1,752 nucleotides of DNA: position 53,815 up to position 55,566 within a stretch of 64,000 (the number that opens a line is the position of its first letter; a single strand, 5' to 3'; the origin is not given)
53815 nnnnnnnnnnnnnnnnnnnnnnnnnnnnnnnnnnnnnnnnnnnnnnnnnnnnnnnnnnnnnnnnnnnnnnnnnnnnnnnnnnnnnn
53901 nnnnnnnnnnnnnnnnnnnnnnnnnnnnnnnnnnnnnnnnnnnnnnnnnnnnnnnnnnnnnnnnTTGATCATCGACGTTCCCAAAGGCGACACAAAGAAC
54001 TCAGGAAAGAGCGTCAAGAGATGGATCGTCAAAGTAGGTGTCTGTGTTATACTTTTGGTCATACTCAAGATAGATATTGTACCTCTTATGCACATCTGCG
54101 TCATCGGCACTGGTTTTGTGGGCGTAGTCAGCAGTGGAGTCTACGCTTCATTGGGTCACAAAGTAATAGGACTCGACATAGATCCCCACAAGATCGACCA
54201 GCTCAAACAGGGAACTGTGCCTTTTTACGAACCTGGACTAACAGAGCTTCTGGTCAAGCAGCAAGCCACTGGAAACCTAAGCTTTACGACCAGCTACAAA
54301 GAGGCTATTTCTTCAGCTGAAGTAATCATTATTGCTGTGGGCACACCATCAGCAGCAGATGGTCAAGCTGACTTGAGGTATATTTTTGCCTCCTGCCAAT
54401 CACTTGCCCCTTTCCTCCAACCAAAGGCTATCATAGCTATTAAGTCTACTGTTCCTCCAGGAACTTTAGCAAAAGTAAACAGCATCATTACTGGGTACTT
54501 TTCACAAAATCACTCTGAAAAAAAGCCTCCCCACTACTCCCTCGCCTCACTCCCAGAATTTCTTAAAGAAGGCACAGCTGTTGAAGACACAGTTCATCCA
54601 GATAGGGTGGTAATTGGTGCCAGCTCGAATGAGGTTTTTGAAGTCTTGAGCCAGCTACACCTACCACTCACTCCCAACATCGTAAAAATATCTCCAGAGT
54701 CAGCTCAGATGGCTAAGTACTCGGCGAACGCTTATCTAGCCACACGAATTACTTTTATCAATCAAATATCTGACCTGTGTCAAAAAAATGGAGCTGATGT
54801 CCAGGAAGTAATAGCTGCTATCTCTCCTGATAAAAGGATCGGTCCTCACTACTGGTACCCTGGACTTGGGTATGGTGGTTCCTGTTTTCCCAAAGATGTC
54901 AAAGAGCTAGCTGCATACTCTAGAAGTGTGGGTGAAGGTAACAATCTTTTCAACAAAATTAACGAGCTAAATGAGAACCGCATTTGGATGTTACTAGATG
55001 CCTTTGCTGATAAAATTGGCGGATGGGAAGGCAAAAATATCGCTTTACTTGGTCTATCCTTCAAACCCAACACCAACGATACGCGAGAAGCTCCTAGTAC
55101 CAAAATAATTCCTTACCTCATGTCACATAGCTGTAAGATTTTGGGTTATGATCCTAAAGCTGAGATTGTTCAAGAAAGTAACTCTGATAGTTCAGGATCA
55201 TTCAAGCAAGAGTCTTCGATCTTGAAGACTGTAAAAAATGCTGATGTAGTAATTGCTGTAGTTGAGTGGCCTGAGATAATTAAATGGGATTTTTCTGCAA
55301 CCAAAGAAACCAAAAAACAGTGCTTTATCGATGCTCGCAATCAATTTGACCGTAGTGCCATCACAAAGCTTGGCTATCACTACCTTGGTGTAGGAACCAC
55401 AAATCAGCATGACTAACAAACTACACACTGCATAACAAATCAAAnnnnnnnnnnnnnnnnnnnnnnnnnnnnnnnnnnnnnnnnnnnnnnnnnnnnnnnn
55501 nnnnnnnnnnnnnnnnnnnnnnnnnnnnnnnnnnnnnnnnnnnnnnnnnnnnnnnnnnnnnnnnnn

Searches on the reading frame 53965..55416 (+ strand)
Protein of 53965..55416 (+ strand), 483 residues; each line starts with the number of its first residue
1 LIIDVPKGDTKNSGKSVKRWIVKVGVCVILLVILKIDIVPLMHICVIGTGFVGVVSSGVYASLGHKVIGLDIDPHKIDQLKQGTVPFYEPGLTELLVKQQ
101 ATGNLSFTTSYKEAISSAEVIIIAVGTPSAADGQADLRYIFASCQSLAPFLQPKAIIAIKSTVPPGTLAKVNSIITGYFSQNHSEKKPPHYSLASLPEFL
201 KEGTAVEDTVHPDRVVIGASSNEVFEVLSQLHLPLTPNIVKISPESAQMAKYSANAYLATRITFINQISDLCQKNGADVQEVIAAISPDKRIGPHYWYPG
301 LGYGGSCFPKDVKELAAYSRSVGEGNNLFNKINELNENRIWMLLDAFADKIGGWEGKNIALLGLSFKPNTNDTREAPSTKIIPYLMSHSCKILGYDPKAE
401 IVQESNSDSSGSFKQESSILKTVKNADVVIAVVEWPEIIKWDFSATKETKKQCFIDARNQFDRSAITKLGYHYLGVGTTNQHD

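Call 25: search_protein_families(library=pfam, proteins=[window:53965-55416:+], max_evalue=0.001)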
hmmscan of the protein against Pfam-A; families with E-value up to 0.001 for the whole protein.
window:53965-55416:+ (483 aa): 7 families
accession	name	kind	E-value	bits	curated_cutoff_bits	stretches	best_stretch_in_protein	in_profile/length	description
PF03721.20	UDPG_MGDP_dh_N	-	2e-60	204.1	27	1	42-229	1-185/187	UDP-glucose/GDP-mannose dehydrogenase family, NAD binding domain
PF00984.24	UDPG_MGDP_dh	-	7.8e-32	109.7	25.4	1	245-337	1-93/94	UDP-glucose/GDP-mannose dehydrogenase family, central domain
PF03720.21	UDPG_MGDP_dh_C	-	4.9e-23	81.9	30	1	360-463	1-103/103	UDP-glucose/GDP-mannose dehydrogenase family, UDP binding domain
PF01262.27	AlaDh_PNT_C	-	4.1e-06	26.8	23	1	39-130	26-105/214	Alanine dehydrogenase/PNT, C-terminal domain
PF03446.21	NAD_binding_2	-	8.5e-06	26.3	21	0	44-169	2-101/161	NAD binding domain of 6-phosphogluconate dehydrogenase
PF03807.23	F420_oxidored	-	5.1e-05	24.2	21.6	0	44-130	2-72/94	NADP oxidoreductase coenzyme F420-dependent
PF02737.24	3HCDH_N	-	0.00042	20.7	22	0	44-125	2-86/180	3-hydroxyacyl-CoA dehydrogenase, NAD binding domain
